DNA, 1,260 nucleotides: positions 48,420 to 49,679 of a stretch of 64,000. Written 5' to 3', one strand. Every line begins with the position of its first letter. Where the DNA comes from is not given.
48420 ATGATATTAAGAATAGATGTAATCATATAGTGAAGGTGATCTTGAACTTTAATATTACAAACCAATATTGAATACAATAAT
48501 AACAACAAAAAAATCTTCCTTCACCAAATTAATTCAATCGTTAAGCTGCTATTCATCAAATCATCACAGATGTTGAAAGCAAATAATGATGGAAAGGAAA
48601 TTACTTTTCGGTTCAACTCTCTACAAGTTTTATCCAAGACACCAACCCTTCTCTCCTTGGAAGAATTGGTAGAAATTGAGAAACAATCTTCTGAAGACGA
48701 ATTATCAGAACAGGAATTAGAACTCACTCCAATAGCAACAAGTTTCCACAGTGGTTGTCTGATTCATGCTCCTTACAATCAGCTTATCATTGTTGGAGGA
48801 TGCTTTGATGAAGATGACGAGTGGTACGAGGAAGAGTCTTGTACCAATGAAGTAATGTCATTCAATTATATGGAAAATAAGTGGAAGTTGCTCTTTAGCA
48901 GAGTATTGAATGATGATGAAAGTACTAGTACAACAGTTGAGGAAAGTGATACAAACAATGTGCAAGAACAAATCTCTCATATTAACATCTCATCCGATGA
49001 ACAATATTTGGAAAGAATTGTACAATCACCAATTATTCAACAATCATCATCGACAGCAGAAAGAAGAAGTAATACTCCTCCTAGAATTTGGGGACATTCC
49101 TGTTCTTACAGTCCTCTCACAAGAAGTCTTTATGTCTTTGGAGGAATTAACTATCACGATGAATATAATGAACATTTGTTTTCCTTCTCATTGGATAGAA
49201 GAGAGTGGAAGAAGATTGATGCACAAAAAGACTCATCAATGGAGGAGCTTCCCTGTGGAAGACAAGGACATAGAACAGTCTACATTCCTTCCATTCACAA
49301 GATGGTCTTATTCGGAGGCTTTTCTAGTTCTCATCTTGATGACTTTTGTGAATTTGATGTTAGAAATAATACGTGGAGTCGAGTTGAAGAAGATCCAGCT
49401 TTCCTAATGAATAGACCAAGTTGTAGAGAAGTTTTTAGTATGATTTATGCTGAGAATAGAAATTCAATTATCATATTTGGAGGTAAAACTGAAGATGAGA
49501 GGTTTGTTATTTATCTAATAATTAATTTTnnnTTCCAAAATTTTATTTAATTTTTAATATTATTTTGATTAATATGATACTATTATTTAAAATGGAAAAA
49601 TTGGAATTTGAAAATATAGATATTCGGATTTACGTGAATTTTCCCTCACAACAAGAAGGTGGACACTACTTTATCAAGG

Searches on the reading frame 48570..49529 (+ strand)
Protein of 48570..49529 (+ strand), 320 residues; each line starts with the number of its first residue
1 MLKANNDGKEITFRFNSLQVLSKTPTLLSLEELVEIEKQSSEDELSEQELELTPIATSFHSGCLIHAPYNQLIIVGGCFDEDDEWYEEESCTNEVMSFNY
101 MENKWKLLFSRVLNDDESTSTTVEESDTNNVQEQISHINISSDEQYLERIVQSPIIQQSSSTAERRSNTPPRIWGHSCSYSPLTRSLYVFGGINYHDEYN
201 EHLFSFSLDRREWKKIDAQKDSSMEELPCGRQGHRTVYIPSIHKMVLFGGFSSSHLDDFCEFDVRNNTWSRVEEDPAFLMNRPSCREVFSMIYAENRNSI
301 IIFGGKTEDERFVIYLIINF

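Call 41: search_protein_families(library=pfam, proteins=[window:48570-49529:+], max_evalue=0.001)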
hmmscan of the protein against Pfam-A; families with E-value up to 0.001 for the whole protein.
window:48570-49529:+ (320 aa): 8 families
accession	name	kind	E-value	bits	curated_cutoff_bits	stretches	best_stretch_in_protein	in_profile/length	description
PF24681.1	Kelch_KLHDC2_KLHL20_DRC7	-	5.8e-32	111.2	50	2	158-273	36-145/221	KLHDC2/KLHL20/DRC7 Kelch-repeats domain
PF24981.1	Beta-prop_ATRN-LZTR1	-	4.9e-27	95.4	50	2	69-250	49-219/289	Attractin/LZTR1 beta-propeller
PF13418.12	Kelch_4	-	3.1e-17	62.7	21.6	2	230-274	1-45/49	Galactose oxidase, central domain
PF13415.12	Kelch_3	-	4.2e-12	46.4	22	1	185-239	2-48/48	Galactose oxidase, central domain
PF01344.31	Kelch_1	-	5.2e-12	45.5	20.1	0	61-107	3-41/46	Kelch motif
PF13854.13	Kelch_HCF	-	6.3e-12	45.9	113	1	185-236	77-127/345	Host cell factor, Kelch-repeats domain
PF13964.12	Kelch_6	-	8.7e-08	32.3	25.3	0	246-274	15-45/50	Kelch motif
PF07646.21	Kelch_2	-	3.8e-05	23.9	21.3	0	178-214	5-42/48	Kelch motif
